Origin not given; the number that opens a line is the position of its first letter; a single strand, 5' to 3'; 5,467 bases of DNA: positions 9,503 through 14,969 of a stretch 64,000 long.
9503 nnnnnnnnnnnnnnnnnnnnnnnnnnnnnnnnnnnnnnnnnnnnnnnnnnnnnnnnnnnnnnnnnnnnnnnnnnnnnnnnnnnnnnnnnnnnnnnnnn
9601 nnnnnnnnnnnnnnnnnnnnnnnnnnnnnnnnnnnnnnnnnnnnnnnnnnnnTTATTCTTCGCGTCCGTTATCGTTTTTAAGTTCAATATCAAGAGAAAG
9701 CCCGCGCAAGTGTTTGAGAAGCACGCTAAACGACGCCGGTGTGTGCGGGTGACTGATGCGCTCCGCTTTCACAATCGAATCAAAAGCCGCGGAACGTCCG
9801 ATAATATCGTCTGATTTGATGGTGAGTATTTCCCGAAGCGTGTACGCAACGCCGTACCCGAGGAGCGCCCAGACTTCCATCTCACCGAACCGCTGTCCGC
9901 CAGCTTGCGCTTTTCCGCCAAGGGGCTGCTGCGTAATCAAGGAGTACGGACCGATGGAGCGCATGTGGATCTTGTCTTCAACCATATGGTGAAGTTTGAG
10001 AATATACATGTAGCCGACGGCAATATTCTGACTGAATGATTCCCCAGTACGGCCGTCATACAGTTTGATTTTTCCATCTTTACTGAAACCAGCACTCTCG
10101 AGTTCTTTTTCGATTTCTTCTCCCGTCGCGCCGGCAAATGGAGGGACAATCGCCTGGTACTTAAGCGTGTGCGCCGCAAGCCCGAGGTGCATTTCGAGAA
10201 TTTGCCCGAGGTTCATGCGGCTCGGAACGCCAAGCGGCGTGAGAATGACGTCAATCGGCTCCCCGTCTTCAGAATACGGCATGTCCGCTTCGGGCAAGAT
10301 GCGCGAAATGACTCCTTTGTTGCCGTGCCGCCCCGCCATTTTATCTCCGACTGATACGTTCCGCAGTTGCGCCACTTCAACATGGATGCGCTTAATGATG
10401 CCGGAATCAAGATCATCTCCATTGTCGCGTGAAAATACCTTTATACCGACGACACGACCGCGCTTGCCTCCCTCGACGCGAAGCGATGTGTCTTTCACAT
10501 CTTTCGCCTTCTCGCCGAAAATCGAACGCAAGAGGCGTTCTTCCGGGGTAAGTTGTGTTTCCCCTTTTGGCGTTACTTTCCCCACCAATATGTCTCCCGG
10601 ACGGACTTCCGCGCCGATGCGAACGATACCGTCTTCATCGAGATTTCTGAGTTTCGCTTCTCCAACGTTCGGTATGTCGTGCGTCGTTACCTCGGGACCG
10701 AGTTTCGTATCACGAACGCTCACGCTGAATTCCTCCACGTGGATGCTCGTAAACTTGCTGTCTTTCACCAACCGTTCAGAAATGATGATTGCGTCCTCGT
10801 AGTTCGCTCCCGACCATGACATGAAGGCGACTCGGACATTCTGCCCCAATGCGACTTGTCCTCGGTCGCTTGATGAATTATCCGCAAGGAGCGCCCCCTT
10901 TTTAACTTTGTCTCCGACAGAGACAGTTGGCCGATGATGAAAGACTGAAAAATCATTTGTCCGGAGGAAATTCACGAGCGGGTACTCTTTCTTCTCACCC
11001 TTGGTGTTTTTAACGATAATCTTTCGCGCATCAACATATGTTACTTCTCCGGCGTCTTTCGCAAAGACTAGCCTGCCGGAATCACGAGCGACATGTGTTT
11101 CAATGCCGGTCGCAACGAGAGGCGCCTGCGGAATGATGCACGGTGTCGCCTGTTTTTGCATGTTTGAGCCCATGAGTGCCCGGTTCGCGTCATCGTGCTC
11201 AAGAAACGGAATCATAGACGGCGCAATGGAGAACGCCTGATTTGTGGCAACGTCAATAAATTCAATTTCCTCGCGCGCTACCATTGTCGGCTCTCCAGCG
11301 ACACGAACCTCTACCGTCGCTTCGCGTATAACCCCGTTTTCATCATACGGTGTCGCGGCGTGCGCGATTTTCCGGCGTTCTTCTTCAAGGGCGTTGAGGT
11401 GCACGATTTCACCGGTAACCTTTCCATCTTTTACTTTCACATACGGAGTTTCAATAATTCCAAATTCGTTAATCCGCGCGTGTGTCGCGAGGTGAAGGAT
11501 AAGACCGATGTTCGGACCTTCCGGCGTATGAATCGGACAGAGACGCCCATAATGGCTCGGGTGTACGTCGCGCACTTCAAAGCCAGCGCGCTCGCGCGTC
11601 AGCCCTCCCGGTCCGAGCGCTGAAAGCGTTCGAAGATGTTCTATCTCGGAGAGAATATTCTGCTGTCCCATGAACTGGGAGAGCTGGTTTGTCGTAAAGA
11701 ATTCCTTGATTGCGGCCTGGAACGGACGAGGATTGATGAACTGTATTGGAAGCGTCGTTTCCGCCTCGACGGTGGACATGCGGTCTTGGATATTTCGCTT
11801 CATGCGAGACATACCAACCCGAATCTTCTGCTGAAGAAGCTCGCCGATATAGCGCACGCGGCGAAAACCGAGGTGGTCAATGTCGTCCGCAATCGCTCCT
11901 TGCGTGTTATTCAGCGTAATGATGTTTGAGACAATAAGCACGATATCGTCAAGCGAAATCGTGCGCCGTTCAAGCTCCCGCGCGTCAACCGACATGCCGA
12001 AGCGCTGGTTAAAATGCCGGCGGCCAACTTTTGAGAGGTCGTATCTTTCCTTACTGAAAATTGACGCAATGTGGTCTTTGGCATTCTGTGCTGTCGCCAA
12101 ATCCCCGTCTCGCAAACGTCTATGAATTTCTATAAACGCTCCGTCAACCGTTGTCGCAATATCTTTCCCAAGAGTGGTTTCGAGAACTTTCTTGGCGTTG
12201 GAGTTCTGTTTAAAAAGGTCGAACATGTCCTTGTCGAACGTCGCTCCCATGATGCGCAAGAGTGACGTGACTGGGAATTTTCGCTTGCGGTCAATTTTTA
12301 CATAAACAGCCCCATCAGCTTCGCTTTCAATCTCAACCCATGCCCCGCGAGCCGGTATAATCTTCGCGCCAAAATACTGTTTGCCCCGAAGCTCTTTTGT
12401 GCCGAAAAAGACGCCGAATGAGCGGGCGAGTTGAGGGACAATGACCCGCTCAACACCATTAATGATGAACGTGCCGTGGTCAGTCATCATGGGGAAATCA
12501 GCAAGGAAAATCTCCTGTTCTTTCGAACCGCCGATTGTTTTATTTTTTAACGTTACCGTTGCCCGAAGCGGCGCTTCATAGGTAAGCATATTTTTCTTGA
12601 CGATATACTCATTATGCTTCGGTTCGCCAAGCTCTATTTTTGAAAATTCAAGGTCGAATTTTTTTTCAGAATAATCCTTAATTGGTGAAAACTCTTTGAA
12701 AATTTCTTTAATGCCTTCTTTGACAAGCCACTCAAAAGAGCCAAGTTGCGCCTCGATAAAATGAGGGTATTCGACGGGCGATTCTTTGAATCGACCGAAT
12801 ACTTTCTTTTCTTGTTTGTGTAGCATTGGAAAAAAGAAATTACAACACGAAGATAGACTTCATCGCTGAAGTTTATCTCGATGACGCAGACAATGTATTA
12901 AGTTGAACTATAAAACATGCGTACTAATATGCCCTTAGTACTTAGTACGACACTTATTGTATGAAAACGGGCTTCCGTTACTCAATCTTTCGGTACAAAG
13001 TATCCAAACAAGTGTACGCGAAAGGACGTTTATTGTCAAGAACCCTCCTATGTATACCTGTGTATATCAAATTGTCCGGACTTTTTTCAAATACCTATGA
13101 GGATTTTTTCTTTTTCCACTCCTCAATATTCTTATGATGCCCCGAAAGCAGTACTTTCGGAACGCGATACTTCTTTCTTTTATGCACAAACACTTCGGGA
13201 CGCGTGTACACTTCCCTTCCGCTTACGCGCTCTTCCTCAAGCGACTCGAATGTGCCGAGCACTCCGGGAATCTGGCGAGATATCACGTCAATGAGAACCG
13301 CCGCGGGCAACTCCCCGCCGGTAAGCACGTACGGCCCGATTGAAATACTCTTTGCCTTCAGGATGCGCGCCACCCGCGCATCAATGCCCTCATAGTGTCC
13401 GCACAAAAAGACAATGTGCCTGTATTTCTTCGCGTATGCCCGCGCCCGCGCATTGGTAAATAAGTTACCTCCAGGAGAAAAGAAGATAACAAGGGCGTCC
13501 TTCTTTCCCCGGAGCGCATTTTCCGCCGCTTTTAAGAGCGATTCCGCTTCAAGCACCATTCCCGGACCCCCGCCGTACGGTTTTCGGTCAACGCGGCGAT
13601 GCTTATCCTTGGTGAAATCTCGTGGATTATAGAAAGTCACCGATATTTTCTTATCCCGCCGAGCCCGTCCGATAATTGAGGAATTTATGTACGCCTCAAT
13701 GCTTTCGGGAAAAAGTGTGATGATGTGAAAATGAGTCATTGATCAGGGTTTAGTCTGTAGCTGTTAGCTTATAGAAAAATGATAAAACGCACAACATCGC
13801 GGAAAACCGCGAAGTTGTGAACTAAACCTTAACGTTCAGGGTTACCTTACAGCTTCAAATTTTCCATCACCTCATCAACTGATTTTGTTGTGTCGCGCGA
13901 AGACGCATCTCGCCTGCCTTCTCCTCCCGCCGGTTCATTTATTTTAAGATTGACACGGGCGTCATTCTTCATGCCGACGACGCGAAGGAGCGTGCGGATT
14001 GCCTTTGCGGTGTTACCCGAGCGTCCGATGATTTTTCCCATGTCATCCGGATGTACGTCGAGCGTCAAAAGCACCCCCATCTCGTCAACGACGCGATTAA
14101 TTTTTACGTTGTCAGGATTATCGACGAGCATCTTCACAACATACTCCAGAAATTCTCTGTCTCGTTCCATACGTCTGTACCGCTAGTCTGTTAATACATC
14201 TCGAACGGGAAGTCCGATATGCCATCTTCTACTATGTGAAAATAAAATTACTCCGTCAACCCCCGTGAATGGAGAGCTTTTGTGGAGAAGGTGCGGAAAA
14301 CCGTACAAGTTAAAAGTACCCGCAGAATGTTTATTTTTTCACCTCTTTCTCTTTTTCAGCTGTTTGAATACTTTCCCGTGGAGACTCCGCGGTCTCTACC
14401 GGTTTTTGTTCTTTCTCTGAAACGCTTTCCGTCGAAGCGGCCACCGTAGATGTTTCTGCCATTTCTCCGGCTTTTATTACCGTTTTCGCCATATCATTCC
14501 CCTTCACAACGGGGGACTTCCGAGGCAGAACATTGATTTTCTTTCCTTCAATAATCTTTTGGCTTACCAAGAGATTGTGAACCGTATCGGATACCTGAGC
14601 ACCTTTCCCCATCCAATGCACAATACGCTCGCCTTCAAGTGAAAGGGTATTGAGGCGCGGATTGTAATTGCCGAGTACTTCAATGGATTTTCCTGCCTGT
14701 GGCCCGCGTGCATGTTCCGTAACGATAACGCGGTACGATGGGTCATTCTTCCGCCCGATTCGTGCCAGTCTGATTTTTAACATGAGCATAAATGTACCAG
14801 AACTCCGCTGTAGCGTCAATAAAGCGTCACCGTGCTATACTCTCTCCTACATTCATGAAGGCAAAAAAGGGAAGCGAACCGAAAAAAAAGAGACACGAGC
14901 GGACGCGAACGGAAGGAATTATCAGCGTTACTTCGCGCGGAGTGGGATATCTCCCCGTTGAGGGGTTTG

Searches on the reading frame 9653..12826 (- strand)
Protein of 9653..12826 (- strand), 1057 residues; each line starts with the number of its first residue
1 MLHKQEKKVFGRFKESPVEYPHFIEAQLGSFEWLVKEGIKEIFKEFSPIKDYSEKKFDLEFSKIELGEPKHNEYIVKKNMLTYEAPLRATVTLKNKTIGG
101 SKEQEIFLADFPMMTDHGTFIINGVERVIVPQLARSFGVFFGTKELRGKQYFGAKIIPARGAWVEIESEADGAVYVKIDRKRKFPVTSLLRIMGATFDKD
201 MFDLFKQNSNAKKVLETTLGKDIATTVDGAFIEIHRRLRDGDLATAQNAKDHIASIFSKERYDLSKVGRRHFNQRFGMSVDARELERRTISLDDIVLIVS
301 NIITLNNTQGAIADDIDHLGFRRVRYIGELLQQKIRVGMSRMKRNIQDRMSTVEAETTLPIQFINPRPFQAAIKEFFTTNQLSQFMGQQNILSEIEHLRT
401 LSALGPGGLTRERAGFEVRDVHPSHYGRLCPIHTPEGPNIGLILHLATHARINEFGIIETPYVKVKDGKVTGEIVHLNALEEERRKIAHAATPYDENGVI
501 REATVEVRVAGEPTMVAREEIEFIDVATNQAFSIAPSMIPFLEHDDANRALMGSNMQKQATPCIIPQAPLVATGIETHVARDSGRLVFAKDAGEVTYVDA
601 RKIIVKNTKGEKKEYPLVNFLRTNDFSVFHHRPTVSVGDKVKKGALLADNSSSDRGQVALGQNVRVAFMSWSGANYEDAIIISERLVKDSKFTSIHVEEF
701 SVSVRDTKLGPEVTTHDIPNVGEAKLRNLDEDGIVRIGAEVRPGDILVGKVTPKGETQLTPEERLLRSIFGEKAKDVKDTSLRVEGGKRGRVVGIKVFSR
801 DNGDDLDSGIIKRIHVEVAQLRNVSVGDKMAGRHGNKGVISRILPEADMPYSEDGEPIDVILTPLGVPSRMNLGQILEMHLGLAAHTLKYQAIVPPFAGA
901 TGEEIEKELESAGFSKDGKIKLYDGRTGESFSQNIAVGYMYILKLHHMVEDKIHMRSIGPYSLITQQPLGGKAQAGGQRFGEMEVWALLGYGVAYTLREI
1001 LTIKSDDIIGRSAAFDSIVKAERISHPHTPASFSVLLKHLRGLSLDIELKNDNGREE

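Call 51: search_protein_families(library=pfam, proteins=[window:9653-12826:-], max_evalue=0.00001)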
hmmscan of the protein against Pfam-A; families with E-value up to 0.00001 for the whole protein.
window:9653-12826:- (1057 aa): 6 families
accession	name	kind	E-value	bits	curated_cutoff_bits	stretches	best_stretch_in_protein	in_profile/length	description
PF00562.33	RNA_pol_Rpb2_6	-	3.4e-126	421.8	23.4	1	589-974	2-373/373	RNA polymerase Rpb2, domain 6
PF04565.21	RNA_pol_Rpb2_3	-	2.9e-28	98.3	21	1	384-452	1-68/68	RNA polymerase Rpb2, domain 3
PF04560.25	RNA_pol_Rpb2_7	-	2.7e-21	76.2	32.1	1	976-1050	1-85/87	RNA polymerase Rpb2, domain 7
PF04561.19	RNA_pol_Rpb2_2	-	2.1e-18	67.2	21.7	1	155-325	23-190/190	RNA polymerase Rpb2, domain 2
PF10385.14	RNA_pol_Rpb2_45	-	3.1e-18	66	28.2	1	462-527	1-66/66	RNA polymerase beta subunit external 1 domain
PF04563.20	RNA_pol_Rpb2_1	-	9.9e-14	51.8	28.2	1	24-354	3-185/203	RNA polymerase beta subunit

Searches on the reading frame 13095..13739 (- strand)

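Call 51: search_protein_families(library=pfam, proteins=[window:13095-13739:-], max_evalue=0.00001)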
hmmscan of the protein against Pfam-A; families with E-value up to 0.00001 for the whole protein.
window:13095-13739:- (214 aa): 1 family
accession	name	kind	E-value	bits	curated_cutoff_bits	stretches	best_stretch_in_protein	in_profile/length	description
PF01746.26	tRNA_m1G_MT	-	6.4e-42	143.9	27.3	1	25-213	3-186/195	tRNA (Guanine-1)-methyltransferase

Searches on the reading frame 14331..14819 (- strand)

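Call 51: search_protein_families(library=pfam, proteins=[window:14331-14819:-], max_evalue=0.00001)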
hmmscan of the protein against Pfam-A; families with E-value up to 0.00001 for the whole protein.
window:14331-14819:- (162 aa): 1 family
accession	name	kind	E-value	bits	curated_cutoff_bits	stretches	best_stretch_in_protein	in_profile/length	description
PF00886.24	Ribosomal_S16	-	2.9e-16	59.6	27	1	20-77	1-62/62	Ribosomal protein S16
